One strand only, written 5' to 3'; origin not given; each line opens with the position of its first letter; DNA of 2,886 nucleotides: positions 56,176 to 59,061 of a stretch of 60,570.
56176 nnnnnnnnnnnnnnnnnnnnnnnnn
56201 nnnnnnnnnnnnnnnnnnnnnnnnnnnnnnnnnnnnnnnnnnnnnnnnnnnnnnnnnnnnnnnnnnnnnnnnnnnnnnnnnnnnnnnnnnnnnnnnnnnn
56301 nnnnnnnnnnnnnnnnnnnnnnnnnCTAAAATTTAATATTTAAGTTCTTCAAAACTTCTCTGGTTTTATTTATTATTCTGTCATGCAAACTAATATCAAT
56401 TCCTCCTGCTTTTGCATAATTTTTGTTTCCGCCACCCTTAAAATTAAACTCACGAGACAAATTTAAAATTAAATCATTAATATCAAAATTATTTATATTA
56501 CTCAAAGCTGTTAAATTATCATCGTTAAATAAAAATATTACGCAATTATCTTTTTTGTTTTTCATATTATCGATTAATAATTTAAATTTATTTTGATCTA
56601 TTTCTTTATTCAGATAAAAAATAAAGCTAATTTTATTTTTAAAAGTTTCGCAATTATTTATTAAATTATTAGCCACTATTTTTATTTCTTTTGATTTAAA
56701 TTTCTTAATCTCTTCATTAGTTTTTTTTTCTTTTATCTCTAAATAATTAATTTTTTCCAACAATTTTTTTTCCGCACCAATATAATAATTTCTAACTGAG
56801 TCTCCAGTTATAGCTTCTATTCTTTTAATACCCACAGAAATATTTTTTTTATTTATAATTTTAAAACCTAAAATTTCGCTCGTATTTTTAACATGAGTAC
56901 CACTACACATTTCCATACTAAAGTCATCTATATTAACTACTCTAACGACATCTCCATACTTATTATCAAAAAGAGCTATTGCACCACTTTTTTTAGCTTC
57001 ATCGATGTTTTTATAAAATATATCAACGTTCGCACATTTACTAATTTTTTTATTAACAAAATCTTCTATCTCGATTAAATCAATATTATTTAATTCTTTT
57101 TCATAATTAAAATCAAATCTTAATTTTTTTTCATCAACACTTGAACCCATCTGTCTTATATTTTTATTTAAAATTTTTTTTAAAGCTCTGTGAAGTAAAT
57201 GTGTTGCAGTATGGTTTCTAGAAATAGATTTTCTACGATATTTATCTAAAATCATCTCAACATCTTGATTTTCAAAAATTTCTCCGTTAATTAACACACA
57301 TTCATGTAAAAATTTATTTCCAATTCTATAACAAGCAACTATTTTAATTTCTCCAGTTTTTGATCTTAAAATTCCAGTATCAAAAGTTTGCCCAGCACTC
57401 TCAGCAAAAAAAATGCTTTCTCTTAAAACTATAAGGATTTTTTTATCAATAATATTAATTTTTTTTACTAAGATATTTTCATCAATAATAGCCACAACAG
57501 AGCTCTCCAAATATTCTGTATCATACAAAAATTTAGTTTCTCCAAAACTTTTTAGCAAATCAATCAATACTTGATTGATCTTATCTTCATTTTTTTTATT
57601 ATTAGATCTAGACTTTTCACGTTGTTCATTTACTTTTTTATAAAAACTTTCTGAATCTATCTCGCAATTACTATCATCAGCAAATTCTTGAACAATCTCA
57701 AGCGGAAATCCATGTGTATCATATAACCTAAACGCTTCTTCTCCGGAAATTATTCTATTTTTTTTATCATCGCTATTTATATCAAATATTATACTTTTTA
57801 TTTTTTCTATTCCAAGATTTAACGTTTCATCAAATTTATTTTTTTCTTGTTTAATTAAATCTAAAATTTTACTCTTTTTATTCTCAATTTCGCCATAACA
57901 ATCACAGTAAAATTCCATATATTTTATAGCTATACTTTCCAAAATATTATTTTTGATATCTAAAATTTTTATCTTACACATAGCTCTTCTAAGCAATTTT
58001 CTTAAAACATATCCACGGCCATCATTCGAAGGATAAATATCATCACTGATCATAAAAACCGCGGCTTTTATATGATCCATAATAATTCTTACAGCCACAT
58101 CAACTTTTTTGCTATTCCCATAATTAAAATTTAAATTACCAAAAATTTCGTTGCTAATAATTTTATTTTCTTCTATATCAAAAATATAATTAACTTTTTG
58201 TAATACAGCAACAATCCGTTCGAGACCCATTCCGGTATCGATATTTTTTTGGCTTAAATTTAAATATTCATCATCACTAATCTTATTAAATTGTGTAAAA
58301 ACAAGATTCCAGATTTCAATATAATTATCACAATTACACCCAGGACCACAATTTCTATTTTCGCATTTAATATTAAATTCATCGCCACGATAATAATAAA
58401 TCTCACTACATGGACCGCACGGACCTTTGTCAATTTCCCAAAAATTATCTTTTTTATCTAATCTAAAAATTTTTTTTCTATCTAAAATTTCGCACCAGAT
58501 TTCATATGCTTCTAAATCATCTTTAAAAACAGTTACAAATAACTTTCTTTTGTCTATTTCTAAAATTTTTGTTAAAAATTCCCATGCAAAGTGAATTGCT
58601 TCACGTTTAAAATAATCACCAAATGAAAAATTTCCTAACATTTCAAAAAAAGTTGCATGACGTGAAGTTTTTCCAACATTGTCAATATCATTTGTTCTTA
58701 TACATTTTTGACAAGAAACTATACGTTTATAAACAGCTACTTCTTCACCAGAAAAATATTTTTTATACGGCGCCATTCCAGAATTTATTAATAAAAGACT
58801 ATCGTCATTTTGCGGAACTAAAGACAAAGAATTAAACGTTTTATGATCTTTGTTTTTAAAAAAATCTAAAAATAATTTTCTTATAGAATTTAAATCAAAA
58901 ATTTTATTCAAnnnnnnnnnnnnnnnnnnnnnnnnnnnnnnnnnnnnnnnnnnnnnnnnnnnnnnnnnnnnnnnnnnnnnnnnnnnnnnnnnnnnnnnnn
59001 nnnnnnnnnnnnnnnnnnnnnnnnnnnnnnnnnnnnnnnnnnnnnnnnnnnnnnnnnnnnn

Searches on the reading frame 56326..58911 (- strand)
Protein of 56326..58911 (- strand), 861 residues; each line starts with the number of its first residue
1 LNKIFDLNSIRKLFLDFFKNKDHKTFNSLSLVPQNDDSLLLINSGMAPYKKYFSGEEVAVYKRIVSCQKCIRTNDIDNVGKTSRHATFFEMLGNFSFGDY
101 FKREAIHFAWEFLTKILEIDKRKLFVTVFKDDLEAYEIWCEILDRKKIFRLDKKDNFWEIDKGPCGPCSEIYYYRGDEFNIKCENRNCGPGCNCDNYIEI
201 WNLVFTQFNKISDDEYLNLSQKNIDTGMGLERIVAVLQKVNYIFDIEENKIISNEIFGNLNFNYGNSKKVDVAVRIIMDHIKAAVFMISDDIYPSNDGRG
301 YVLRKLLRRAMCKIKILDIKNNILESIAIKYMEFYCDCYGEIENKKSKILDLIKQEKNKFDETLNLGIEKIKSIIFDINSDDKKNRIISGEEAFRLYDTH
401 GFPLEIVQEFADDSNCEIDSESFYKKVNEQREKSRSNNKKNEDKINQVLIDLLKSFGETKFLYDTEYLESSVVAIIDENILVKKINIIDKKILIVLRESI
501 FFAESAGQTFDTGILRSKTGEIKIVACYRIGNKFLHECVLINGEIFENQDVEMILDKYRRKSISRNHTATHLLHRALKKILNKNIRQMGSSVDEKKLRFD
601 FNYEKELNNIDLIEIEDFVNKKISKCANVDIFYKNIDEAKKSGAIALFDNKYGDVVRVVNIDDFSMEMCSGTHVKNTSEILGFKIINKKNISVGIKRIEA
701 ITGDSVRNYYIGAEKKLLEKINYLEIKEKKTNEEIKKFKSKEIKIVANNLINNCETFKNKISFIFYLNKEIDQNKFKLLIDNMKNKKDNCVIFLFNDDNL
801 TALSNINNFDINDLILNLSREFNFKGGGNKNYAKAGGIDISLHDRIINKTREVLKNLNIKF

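Call 19: find_homologous_proteins(query=window:56326-58911:-, max_evalue=1e-50)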
Query window:56326-58911:- (861 aa): 8000 proteins with E <= 1e-50 among 8000 candidates; the best 120 are listed.
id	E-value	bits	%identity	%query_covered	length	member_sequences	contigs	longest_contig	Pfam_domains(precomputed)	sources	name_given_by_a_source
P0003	0.0e+0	1897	100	100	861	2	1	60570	PF01411.25,PF07973.20,PF02272.25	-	-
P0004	1.1e-243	830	48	98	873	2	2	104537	PF01411.25,PF07973.20,PF02272.25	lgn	-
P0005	6.4e-240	817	48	99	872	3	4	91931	PF01411.25,PF07973.20,PF02272.25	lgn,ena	-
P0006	1.1e-233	796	47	98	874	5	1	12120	PF01411.25,PF07973.20,PF02272.25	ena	-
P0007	5.7e-233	794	46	97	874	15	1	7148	PF01411.25,PF07973.20,PF02272.25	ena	-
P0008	2.2e-225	769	47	99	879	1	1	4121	PF01411.25,PF07973.20,PF02272.25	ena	-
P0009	3.2e-225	768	46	99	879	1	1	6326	PF01411.25,PF07973.20,PF02272.25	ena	-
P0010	1.1e-222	760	46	99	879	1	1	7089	PF01411.25,PF07973.20,PF02272.25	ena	-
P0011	2.6e-222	759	46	99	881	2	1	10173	PF01411.25,PF07973.20,PF02272.25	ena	-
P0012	3.4e-222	758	46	99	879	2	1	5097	PF01411.25,PF07973.20,PF02272.25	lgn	-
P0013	4.5e-222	758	46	99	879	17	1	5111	PF01411.25,PF07973.20,PF02272.25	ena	-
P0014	2.6e-221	756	44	99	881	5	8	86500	PF01411.25,PF07973.20,PF02272.25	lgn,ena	-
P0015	3.8e-221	755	45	99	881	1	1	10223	PF01411.25,PF07973.20,PF02272.25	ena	-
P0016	4.4e-221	755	45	99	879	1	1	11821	PF01411.25,PF07973.20,PF02272.25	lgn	-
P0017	2.1e-220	753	46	99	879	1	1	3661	PF01411.25,PF07973.20,PF02272.25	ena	-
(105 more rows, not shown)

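Call 20: find_encoding_contigs(protein=P0004, flank=10000, max_places=2)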
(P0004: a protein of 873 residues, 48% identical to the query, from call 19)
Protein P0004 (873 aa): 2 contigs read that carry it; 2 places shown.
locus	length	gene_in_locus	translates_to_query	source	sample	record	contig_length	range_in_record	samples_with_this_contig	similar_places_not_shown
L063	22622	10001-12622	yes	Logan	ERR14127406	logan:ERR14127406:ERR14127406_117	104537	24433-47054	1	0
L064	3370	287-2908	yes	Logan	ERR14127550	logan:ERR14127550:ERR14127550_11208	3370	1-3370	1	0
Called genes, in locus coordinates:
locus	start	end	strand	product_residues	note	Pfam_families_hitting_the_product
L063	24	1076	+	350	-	PF00437:T2SSE, PF04851:ResIII (weak)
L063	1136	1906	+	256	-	PF06750:A24_N_bact, PF01478:Peptidase_A24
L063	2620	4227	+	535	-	PF00990:GGDEF, PF00563:EAL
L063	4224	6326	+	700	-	PF13426:PAS_9, PF08447:PAS_3, PF00990:GGDEF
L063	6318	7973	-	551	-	PF13231:PMT_2 (weak)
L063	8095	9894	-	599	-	PF00580:UvrD-helicase, PF01443:Viral_helicase1 (faint), PF13245:AAA_19, PF13087:AAA_12 (faint), PF13361:UvrD_C, PF13538:UvrD_C_2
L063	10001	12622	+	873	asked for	PF01411:tRNA-synt_2c, PF07973:tRNA_SAD, PF02272:DHHA1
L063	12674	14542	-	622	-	PF00012:HSP70, PF06723:MreB_Mbl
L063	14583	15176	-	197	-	PF01025:GrpE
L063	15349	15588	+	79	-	PF06257:VEG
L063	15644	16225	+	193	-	PF03602:Cons_hypoth95, PF05175:MTS (weak), PF02475:TRM5-TYW2_MTfase (weak), PF09445:Methyltransf_15, PF13847:Methyltransf_31 (weak)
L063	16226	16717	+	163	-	PF01467:CTP_transf_like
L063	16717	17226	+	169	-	-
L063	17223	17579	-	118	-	PF01648:ACPS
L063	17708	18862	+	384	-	PF01476:LysM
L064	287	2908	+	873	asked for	PF01411:tRNA-synt_2c, PF07973:tRNA_SAD, PF02272:DHHA1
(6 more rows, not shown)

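Call 21: find_encoding_contigs(protein=P0005, flank=10000, max_places=2)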
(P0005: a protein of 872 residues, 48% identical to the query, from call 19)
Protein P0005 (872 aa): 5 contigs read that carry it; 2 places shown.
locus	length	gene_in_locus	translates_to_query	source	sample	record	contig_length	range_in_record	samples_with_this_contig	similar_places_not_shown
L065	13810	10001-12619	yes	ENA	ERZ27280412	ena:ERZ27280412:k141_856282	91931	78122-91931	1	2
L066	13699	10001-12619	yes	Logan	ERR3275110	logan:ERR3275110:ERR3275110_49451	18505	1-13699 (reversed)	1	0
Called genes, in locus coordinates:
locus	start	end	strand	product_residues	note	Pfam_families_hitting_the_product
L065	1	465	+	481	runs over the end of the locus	PF03062:MBOAT, PF13813:MBOAT_2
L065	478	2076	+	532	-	-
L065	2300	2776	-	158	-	PF02559:CarD_TRCF_RID, PF21095:CarD_C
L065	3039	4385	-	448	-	PF01225:Mur_ligase, PF08245:Mur_ligase_M, PF02875:Mur_ligase_C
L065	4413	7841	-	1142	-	PF18425:CspB_prodomain, PF00082:Peptidase_S8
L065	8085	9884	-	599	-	PF00580:UvrD-helicase, PF01443:Viral_helicase1 (faint), PF13245:AAA_19, PF13087:AAA_12 (faint), PF13361:UvrD_C, PF13538:UvrD_C_2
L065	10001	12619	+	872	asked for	PF01411:tRNA-synt_2c, PF07973:tRNA_SAD, PF02272:DHHA1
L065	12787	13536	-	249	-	-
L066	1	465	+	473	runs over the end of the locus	PF03062:MBOAT, PF13813:MBOAT_2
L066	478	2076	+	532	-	-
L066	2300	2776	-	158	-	PF02559:CarD_TRCF_RID, PF21095:CarD_C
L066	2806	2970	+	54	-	-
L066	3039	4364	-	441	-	PF01225:Mur_ligase, PF08245:Mur_ligase_M, PF02875:Mur_ligase_C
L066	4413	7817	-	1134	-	PF18425:CspB_prodomain, PF00082:Peptidase_S8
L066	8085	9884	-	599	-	PF00580:UvrD-helicase, PF01443:Viral_helicase1 (faint), PF13245:AAA_19, PF13087:AAA_12 (faint), PF13361:UvrD_C, PF13538:UvrD_C_2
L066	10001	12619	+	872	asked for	PF01411:tRNA-synt_2c, PF07973:tRNA_SAD, PF02272:DHHA1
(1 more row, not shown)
